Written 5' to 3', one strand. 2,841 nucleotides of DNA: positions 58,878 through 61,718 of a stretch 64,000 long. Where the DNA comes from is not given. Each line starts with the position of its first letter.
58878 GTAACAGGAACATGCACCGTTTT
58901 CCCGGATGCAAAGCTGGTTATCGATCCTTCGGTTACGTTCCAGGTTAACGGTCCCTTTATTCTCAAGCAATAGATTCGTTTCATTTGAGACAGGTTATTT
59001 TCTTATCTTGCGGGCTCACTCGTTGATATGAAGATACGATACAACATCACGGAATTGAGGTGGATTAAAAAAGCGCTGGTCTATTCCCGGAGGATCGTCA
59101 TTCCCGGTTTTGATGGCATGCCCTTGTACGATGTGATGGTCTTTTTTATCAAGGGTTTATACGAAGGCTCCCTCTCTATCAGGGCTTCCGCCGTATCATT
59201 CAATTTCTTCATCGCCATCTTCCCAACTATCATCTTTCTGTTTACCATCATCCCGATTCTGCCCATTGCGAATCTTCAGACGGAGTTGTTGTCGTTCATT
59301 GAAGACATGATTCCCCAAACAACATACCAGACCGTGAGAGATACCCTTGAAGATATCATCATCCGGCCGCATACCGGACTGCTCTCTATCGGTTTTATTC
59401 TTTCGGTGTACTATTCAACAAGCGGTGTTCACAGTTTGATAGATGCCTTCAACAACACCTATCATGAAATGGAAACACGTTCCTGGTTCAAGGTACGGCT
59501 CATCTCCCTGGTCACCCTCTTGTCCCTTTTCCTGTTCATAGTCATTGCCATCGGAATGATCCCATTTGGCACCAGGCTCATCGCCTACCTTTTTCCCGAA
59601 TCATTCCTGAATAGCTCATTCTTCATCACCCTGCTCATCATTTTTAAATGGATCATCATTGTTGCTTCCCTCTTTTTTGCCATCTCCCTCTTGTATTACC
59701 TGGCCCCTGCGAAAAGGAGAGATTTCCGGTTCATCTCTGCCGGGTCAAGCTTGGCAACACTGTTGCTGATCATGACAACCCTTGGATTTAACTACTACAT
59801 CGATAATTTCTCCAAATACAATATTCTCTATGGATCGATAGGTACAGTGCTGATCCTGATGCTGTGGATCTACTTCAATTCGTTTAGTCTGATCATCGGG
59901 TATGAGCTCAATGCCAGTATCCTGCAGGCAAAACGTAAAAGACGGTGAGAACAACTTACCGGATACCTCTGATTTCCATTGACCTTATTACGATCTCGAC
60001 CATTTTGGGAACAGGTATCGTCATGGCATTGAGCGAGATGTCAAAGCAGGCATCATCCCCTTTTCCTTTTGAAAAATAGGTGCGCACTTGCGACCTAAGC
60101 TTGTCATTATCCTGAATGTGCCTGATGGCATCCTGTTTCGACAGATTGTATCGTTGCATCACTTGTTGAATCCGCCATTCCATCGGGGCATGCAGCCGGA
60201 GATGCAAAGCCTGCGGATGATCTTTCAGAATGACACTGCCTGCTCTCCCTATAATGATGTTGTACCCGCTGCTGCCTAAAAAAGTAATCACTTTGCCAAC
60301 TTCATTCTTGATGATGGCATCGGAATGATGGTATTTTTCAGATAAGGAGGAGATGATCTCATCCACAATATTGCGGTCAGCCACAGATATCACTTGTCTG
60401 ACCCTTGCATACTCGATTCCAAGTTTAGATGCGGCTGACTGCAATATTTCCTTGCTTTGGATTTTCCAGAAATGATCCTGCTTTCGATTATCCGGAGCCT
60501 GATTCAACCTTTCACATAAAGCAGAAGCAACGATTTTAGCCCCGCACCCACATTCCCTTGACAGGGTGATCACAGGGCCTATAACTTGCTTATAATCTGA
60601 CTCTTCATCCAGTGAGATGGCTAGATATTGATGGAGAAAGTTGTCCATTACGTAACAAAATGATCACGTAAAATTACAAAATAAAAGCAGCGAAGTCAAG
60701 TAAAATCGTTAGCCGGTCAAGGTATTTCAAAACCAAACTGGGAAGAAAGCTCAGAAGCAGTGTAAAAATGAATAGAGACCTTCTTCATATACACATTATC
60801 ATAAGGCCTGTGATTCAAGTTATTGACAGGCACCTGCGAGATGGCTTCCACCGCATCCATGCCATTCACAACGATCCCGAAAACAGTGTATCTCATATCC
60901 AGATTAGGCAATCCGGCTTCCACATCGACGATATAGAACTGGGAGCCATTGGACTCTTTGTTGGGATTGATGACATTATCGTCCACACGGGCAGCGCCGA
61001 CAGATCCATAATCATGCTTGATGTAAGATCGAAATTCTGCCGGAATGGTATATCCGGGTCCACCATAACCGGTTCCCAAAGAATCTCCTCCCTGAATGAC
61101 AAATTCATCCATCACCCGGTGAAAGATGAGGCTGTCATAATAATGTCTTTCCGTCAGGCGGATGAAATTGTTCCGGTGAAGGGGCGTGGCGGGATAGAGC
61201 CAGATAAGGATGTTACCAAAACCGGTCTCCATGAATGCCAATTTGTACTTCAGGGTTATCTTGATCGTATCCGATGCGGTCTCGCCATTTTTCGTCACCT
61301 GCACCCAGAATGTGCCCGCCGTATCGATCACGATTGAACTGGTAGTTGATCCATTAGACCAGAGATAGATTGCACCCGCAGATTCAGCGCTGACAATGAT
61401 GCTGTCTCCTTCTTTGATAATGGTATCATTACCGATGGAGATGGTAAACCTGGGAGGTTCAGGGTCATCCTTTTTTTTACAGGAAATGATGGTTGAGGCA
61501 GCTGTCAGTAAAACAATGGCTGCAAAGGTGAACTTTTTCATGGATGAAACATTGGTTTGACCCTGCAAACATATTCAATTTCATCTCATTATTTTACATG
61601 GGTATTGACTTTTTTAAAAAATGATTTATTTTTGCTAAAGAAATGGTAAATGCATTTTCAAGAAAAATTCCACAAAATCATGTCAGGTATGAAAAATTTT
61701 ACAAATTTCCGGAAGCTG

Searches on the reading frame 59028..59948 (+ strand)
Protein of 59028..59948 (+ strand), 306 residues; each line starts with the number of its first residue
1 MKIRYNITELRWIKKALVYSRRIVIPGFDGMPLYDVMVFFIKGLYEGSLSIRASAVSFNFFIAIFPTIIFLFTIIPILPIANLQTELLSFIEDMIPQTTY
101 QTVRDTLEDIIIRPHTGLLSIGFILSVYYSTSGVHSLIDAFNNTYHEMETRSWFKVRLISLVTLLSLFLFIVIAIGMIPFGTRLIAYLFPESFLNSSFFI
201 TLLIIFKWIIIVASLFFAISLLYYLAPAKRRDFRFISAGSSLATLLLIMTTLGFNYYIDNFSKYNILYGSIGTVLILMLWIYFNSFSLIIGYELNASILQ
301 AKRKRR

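Call 73: search_protein_families(library=pfam, proteins=[window:59028-59948:+], max_evalue=0.00001)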
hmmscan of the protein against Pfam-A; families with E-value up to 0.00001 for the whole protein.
window:59028-59948:+ (306 aa): 1 family
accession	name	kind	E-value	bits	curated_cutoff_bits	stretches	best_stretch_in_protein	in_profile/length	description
PF03631.20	Virul_fac_BrkB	-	1.2e-54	186.1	33.7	1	49-298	5-255/259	Virulence factor BrkB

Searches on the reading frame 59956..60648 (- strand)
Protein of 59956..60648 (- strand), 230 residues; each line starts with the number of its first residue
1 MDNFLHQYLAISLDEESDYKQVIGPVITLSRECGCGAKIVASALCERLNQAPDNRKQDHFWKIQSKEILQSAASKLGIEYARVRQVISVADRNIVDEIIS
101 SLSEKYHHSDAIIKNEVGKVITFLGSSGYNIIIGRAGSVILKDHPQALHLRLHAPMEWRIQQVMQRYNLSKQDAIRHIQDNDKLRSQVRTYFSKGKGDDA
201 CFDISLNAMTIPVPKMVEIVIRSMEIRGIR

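Call 73: search_protein_families(library=pfam, proteins=[window:59956-60648:-], max_evalue=0.00001)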
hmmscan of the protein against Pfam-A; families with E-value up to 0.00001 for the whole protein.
window:59956-60648:- (230 aa): 1 family
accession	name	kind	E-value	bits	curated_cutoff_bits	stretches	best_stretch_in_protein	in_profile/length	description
PF13189.12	Cytidylate_kin2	-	5.7e-29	102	28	1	26-207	1-173/176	Cytidylate kinase-like family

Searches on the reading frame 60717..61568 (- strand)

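Call 73: search_protein_families(library=pfam, proteins=[window:60717-61568:-], max_evalue=0.00001)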
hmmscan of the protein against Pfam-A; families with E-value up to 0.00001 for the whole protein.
window:60717-61568:- (283 aa): 1 family
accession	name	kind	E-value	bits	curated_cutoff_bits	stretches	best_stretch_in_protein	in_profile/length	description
PF00160.26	Pro_isomerase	-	1.9e-36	126.2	21.7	1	113-265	4-158/159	Cyclophilin type peptidyl-prolyl cis-trans isomerase/CLD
